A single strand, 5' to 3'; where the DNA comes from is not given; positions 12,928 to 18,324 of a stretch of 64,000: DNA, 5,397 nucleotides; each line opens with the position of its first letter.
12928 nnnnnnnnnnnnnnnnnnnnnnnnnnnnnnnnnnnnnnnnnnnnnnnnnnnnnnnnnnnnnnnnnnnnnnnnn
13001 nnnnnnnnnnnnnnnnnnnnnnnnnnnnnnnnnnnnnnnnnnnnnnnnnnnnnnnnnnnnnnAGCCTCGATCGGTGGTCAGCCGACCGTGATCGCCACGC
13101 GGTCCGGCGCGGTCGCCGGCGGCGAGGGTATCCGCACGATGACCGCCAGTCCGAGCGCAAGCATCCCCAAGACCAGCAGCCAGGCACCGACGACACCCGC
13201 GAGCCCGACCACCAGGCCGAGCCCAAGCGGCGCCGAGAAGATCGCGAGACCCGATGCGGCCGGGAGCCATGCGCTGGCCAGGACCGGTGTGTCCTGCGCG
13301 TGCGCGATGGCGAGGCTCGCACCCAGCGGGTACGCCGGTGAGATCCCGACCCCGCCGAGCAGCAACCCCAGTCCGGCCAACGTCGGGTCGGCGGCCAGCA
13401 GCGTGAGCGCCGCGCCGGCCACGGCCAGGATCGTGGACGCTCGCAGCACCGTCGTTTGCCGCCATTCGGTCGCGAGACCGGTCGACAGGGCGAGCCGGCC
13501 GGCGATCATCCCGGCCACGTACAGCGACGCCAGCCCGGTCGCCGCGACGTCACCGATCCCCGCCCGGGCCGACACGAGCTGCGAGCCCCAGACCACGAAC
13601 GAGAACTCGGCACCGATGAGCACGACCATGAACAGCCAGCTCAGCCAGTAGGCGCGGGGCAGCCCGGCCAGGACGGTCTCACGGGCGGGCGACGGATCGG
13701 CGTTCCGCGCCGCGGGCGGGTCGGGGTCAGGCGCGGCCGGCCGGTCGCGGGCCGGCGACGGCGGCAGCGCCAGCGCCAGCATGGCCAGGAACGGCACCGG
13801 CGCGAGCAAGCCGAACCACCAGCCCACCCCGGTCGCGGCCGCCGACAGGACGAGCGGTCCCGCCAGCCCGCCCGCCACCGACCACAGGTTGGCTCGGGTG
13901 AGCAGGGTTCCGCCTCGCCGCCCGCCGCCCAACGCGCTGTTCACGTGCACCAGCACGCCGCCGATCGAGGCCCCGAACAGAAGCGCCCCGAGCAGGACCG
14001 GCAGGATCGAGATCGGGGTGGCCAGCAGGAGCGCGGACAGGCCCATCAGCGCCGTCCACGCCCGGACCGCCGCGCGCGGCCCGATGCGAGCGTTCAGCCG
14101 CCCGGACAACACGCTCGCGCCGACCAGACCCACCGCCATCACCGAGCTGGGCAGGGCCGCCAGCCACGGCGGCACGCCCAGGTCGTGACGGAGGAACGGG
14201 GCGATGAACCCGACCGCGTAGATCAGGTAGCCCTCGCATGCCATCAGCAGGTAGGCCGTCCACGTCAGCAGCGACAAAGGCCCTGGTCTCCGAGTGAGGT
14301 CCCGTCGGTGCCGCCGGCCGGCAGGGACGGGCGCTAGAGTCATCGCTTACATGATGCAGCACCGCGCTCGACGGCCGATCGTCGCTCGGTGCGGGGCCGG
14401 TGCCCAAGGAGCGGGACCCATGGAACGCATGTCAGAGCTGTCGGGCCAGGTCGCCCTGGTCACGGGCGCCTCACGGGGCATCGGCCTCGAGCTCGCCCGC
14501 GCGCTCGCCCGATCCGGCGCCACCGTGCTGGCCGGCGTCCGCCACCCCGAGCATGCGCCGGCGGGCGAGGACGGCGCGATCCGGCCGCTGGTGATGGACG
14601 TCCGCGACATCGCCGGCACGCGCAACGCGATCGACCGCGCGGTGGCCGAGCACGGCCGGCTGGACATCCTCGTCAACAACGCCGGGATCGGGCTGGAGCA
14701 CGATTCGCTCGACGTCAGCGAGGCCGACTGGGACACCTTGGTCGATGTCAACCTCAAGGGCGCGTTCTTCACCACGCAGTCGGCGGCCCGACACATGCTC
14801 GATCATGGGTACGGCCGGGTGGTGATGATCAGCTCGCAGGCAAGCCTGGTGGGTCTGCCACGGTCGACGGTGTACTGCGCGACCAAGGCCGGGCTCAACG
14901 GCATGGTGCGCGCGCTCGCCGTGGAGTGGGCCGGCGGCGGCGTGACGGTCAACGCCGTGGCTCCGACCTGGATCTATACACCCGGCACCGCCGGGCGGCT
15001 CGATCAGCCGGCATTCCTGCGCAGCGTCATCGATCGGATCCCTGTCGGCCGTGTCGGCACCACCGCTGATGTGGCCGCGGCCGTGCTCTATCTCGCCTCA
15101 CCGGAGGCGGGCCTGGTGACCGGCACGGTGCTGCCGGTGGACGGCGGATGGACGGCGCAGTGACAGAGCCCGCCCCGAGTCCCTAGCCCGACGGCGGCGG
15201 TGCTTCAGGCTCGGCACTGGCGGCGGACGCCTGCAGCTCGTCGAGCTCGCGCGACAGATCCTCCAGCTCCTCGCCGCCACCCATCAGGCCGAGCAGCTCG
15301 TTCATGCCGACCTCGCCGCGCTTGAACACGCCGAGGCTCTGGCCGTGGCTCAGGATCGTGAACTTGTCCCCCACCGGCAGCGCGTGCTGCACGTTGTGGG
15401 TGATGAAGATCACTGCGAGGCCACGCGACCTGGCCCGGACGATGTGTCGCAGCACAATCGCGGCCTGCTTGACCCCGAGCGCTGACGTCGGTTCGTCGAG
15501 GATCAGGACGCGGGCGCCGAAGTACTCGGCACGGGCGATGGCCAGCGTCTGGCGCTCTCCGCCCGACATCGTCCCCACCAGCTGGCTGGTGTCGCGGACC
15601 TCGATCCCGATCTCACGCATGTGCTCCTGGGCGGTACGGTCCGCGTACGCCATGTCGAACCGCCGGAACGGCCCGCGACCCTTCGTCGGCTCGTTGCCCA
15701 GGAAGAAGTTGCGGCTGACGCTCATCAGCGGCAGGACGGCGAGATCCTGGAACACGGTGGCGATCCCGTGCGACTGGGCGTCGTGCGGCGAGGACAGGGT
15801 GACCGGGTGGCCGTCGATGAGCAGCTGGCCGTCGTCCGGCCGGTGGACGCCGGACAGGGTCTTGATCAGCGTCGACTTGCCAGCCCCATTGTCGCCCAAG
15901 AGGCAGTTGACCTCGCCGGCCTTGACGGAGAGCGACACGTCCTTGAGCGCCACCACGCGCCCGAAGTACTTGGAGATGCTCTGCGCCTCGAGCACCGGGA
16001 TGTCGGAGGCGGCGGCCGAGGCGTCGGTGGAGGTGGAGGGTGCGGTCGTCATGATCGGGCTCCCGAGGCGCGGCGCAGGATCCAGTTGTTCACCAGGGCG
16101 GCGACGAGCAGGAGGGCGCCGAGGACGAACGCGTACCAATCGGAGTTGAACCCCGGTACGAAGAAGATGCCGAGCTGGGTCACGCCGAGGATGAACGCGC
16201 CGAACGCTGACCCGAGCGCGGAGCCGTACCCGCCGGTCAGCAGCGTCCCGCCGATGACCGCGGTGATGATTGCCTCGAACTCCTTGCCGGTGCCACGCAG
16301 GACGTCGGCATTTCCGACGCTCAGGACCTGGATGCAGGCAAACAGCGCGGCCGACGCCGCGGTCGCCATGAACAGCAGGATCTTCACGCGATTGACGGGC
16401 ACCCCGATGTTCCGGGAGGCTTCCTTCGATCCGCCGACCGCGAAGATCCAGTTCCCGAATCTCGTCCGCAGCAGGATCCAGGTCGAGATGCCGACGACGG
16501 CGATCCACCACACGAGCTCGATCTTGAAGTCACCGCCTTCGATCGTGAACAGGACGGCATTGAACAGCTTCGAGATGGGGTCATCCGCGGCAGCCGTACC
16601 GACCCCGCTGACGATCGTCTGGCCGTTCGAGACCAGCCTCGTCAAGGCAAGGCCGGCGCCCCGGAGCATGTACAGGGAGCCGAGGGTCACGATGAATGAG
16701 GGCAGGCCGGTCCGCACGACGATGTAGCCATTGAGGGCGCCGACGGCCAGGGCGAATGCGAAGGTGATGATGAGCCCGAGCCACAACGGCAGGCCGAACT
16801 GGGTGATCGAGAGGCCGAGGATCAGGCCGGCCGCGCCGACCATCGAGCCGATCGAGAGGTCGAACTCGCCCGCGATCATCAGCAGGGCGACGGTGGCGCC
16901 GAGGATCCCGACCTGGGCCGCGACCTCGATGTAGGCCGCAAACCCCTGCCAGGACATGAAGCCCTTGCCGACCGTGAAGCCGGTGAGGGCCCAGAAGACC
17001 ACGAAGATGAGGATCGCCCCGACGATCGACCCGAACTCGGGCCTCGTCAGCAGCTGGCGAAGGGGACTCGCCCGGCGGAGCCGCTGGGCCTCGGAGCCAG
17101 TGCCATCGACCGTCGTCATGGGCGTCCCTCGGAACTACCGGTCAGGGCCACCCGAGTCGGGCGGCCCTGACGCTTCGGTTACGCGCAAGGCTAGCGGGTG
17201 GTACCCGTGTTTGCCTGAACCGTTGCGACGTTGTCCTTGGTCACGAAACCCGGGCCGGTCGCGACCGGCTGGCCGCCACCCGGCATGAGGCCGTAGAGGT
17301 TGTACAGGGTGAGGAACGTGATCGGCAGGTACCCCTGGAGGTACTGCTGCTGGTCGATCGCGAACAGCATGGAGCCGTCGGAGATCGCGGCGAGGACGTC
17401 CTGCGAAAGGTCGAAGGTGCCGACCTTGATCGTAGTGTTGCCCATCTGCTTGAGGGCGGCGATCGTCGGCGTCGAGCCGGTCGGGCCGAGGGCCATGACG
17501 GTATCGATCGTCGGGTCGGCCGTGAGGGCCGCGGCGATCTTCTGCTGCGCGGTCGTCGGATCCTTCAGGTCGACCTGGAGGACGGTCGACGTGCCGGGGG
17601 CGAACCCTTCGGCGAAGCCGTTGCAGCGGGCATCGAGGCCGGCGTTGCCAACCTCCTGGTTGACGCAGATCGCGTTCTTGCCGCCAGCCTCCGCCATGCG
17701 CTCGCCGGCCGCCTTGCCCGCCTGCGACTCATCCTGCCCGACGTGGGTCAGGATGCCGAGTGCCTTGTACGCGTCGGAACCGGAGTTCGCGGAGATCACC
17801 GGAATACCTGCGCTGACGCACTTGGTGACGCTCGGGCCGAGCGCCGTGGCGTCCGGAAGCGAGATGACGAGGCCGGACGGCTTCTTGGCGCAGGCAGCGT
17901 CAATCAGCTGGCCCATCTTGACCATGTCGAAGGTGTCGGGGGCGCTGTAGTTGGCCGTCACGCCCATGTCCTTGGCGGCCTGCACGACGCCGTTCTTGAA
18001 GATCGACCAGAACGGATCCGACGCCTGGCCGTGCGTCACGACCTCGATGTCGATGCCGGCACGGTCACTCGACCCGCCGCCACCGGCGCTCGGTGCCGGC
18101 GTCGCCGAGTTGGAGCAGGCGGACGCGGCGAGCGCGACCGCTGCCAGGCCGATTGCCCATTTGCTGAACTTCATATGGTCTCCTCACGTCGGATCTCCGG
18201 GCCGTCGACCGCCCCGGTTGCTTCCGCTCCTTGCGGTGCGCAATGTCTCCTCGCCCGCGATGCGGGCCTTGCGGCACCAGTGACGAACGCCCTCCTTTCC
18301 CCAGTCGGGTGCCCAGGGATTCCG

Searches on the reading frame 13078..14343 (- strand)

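Call 71: search_protein_families(library=pfam, proteins=[window:13078-14343:-], max_evalue=0.00001)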
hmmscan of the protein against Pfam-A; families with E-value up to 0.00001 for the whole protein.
window:13078-14343:- (421 aa): 1 family
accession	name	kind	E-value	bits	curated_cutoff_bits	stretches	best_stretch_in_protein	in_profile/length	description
PF07690.21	MFS_1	-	3.6e-13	49.6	33.4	1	32-349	3-323/347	Major Facilitator Superfamily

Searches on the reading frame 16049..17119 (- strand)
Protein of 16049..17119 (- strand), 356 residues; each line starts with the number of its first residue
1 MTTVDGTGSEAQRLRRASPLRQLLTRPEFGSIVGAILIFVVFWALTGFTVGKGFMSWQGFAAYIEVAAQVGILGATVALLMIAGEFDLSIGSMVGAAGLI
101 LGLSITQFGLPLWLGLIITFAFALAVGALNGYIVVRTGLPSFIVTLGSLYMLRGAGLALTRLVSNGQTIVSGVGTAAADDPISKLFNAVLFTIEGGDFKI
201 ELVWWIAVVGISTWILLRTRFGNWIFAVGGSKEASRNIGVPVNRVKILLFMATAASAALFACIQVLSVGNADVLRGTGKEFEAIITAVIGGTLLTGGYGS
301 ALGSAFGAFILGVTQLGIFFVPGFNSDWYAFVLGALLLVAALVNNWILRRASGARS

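Call 71: search_protein_families(library=pfam, proteins=[window:16049-17119:-], max_evalue=0.00001)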
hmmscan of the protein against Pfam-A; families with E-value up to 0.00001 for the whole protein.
window:16049-17119:- (356 aa): 1 family
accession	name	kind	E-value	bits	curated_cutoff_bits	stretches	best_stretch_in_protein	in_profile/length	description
PF02653.21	BPD_transp_2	-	8.7e-40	137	26.8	1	64-340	6-268/269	Branched-chain amino acid transport system / permease component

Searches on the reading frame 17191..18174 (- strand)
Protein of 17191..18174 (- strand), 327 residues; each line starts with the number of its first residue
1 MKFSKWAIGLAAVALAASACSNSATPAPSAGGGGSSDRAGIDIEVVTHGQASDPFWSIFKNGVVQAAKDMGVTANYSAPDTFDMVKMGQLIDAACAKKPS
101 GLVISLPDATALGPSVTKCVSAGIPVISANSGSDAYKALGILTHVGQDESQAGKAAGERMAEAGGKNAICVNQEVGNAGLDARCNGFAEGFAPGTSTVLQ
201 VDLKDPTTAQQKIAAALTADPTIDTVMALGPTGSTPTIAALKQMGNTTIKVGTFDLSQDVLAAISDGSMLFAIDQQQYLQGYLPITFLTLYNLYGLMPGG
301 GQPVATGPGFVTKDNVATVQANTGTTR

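Call 71: search_protein_families(library=pfam, proteins=[window:17191-18174:-], max_evalue=0.00001)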
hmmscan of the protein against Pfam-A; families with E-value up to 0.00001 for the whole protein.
window:17191-18174:- (327 aa): 2 families
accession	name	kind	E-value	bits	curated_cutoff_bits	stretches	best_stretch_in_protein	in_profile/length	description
PF13407.12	Peripla_BP_4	-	2.7e-43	148.8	35.1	1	45-288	3-250/258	Periplasmic binding protein domain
PF00532.27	Peripla_BP_1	-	1.5e-10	41.5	22.2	1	50-266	10-228/281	Periplasmic binding proteins and sugar binding domain of LacI family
